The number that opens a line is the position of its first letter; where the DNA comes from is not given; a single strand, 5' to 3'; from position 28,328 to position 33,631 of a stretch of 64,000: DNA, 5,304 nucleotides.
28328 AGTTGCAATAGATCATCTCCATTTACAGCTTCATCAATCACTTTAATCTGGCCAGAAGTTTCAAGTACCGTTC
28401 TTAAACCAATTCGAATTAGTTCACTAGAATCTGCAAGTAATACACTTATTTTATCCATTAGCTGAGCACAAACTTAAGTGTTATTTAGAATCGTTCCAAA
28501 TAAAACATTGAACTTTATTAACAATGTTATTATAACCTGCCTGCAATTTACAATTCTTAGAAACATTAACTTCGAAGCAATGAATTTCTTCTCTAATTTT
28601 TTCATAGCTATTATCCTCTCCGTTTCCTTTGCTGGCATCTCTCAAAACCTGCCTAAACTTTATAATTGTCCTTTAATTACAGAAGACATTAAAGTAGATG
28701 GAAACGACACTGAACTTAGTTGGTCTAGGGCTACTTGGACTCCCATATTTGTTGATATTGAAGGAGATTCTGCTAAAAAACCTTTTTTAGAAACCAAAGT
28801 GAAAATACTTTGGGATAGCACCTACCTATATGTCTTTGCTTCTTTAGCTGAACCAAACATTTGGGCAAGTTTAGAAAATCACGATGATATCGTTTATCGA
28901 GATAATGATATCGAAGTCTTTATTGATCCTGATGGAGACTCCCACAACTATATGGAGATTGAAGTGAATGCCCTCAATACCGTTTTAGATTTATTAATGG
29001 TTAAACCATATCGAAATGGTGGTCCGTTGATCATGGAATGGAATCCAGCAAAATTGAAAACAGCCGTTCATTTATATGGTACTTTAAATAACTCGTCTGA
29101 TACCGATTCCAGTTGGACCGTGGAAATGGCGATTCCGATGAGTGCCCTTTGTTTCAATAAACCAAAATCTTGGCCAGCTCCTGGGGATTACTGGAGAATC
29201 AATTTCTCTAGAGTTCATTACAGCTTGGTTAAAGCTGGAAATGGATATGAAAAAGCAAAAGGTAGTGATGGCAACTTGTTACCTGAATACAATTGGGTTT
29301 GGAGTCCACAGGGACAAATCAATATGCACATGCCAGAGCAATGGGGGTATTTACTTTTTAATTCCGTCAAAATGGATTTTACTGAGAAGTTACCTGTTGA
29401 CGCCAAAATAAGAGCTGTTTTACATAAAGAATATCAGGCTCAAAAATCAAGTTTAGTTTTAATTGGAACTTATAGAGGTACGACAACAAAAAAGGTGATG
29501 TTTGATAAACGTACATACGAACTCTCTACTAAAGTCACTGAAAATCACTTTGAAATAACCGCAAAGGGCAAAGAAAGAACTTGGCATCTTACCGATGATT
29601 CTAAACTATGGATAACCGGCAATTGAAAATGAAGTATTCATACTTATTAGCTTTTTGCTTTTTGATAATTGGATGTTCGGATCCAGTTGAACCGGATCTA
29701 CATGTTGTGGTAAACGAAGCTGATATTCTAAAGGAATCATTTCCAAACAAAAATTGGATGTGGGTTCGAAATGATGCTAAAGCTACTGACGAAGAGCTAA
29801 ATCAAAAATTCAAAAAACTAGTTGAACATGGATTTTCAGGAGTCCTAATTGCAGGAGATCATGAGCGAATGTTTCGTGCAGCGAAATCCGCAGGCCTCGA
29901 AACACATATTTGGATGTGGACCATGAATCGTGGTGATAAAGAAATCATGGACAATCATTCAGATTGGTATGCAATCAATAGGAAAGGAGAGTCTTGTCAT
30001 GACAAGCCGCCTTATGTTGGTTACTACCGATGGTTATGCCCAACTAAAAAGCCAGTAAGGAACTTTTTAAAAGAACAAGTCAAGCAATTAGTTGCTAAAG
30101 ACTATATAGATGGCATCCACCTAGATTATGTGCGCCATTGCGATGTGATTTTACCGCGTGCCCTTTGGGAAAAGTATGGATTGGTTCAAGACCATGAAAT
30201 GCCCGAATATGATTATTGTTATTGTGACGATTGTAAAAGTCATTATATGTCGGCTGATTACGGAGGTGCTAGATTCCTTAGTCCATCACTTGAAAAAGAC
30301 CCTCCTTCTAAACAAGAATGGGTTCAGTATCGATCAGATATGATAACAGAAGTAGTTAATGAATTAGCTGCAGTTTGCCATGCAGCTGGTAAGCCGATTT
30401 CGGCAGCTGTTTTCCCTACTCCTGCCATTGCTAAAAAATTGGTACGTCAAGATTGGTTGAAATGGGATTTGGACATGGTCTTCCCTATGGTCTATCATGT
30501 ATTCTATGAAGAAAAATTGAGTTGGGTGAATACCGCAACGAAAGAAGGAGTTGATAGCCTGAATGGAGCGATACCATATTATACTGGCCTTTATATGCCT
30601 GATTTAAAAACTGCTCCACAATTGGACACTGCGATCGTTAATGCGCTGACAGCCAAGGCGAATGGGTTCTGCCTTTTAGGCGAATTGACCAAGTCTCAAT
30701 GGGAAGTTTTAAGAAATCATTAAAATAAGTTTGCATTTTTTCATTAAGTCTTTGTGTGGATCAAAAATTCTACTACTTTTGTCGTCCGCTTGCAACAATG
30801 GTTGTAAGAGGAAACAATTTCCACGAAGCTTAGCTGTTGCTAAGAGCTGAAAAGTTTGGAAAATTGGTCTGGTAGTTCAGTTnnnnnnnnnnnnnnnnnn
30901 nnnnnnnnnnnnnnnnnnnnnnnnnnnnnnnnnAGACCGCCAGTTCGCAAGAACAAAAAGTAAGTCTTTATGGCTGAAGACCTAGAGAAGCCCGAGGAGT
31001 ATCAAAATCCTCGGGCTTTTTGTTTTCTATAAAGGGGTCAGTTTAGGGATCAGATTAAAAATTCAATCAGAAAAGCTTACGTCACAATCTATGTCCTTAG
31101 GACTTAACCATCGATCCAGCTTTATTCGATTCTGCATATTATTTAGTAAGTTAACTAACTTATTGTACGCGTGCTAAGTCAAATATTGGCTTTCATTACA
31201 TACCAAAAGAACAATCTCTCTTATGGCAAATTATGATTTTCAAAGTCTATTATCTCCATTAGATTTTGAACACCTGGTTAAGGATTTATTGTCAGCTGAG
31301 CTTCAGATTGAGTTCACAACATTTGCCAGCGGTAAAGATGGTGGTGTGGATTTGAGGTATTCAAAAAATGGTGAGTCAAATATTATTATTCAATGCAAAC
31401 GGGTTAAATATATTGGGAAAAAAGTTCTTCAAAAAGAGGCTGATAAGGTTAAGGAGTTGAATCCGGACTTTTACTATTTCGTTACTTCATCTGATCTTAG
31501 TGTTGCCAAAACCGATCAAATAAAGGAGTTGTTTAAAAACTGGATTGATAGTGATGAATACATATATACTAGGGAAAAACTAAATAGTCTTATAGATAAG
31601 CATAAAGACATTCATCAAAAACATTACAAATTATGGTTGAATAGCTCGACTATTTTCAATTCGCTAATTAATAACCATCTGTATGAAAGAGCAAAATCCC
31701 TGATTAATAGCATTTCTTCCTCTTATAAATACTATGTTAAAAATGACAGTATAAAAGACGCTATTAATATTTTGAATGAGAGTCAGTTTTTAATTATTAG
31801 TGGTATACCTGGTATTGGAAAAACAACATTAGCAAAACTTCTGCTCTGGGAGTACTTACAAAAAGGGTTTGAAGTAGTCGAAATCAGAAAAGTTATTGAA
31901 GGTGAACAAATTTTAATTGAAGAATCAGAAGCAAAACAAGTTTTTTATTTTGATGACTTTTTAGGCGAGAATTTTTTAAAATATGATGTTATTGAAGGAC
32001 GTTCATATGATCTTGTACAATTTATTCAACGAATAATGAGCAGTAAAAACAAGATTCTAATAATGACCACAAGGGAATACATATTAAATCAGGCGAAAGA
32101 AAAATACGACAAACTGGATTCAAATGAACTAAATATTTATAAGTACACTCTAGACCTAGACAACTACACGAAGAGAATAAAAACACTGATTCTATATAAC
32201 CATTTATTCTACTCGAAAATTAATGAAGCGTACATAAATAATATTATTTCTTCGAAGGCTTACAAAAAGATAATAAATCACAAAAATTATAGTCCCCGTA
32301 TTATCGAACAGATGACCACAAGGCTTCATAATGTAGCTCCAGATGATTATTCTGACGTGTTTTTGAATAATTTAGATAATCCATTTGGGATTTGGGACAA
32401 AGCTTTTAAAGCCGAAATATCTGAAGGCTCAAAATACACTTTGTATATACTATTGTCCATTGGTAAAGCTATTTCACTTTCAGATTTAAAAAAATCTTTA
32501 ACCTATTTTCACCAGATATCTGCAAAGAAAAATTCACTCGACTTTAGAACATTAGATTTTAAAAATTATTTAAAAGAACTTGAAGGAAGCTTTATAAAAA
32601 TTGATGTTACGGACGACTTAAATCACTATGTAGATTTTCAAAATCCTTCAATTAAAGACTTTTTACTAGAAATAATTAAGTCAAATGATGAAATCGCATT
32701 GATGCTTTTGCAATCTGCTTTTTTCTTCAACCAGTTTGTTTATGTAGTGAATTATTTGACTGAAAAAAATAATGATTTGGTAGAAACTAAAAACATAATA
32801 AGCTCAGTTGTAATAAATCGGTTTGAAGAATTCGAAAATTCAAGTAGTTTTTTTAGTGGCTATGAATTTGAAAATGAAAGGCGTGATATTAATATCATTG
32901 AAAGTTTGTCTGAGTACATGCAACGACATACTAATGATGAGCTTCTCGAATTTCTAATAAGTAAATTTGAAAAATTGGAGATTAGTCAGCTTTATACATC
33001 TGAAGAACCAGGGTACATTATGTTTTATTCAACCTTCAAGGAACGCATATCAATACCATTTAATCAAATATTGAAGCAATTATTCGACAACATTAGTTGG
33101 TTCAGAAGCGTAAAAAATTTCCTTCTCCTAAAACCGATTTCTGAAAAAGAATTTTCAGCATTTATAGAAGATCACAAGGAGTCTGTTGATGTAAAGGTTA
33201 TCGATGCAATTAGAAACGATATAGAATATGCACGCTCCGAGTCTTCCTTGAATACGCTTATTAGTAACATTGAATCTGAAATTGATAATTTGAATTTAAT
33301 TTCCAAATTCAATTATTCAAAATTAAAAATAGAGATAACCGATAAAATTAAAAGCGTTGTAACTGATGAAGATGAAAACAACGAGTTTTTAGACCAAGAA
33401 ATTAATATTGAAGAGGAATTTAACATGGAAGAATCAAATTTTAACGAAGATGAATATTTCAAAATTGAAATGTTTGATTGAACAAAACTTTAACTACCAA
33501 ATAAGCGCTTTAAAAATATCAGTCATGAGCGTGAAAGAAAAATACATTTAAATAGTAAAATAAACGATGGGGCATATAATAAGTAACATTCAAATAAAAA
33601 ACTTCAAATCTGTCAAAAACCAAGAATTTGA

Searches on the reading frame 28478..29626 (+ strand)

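Call 12: search_protein_families(library=pfam, proteins=[window:28478-29626:+], max_evalue=0.001)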
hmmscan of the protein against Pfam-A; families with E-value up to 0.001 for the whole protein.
window:28478-29626:+ (382 aa): 2 families
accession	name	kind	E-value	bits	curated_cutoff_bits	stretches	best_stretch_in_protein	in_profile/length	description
PF06452.16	CBM9_1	-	3.8e-13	50.2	23.4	1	73-227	1-134/185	Carbohydrate family 9 binding domain-like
PF16011.10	CBM9_2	-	0.00054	20.2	25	1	121-226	46-148/199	Carbohydrate-binding family 9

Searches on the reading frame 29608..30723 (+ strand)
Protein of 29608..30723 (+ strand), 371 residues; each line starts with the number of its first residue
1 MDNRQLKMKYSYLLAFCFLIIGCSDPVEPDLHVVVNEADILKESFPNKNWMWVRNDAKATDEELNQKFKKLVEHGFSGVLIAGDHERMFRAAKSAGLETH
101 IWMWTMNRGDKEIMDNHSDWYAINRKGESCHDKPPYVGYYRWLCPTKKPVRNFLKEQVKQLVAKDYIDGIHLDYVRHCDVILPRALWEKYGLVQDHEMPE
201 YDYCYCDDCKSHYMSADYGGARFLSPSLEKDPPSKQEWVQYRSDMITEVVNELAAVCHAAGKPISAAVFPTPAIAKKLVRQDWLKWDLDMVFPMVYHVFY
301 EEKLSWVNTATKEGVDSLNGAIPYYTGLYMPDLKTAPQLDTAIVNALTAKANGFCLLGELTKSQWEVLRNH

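Call 12: search_protein_families(library=pfam, proteins=[window:29608-30723:+], max_evalue=0.001)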
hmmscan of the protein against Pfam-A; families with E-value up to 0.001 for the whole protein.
window:29608-30723:+ (371 aa): 3 families
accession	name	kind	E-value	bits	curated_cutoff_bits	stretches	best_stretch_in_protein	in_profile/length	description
PF02638.21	GHL10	-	1.1e-09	38.3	27.9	1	88-308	75-269/311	Glycosyl hydrolase-like 10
PF14871.12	GHL6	-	4e-07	30.7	35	1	90-173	51-131/132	Hypothetical glycosyl hydrolase 6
PF14885.12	GHL15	-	0.0001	22.8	27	1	97-174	27-96/271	Hypothetical glycosyl hydrolase family 15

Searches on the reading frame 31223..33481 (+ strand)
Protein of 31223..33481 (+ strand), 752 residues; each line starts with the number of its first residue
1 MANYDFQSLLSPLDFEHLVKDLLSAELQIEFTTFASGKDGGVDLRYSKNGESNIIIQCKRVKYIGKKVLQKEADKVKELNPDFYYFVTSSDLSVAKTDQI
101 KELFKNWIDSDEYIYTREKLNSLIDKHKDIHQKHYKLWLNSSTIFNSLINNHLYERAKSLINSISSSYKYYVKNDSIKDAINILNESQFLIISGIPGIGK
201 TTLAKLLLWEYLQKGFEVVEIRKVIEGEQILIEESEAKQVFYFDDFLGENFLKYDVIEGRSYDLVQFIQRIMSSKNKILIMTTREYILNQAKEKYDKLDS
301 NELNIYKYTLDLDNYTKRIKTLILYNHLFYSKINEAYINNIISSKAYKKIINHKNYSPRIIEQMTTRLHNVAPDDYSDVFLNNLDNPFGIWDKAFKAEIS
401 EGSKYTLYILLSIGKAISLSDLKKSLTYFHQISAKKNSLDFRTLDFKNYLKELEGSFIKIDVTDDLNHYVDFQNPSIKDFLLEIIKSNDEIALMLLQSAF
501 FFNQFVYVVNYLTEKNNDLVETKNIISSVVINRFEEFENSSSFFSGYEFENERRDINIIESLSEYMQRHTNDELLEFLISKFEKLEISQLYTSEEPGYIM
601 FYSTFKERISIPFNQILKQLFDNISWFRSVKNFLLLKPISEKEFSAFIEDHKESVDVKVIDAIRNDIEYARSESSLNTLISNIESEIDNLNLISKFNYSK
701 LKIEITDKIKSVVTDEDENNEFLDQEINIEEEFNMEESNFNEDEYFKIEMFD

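Call 3: search_protein_families(library=pfam, proteins=[window:31223-33481:+], max_evalue=0.01)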
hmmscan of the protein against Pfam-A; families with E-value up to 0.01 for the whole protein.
window:31223-33481:+ (752 aa): 8 families
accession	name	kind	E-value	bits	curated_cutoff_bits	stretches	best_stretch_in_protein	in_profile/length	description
PF20720.3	nSTAND3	-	1.8e-46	158.1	27.2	1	171-328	1-153/155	Novel STAND NTPase 3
PF04471.18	Mrr_cat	-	7.5e-10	39.4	21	1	10-93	4-90/115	Restriction endonuclease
PF24883.2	NPHP3_N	-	2.3e-05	25.1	24.8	1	172-214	7-48/164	Nephrocystin 3, N-terminal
PF25201.1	nSTAND6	-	0.00013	22.5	27.7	1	171-222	2-53/148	Novel STAND NTPase 6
PF13238.12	AAA_18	-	0.00028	21.8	29.4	1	191-237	2-44/128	AAA domain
PF00004.35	AAA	-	0.0012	19.8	21.2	0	191-225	2-35/131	ATPase family associated with various cellular activities (AAA)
PF00931.28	NB-ARC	-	0.0015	18.2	23.5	0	182-219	10-52/248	NB-ARC domain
PF13401.12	AAA_22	-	0.0018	19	27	1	187-234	5-41/130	AAA domain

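Call 4: search_protein_families(library=padloc, proteins=[window:31223-33481:+], max_evalue=0.01)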
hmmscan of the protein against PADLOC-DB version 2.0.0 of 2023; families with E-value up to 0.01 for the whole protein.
window:31223-33481:+ (752 aa): 5 families
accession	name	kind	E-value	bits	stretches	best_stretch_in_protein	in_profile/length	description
PDLC05079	PDC-S73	-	1.6e-138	461.7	1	1-734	1-727/752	-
PDLC02400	Aga_TIR-PNTD1-PNTD2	-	4e-27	92.8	1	3-158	2-159/639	Class I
PDLC02416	Aga_REase-TIR-PNTD1-PNTD2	-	1.1e-17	62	1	3-157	2-139/572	Class I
PDLC04140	mad8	-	4.9e-07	27.6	1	180-424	19-191/314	mads_8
PDLC04715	PDC-M58A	-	4e-06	24.9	1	51-131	57-137/154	-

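Call 5: search_protein_families(library=ncbifam, proteins=[window:31223-33481:+], max_evalue=0.01)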
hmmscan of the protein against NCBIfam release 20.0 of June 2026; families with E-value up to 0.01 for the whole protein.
window:31223-33481:+ (752 aa): 5 families
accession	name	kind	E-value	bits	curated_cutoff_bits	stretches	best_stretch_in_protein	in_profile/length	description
TIGR01447.1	recD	equivalog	0.00018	20.2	310.15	1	135-208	111-184/597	exodeoxyribonuclease V subunit alpha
TIGR02173.1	cyt_kin_arch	equivalog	0.0016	18.4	102.1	0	190-238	3-51/169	(d)CMP kinase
NF003012.0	PRK03839.1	equivalog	0.0018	18.3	152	1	191-239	4-49/180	putative kinase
NF010248.0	PRK13695.1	equivalog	0.0029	17.3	156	0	190-222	6-43/180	NTPase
TIGR02881.1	spore_V_K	equivalog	0.0035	16.4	422.95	0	170-228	25-81/261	stage V sporulation protein K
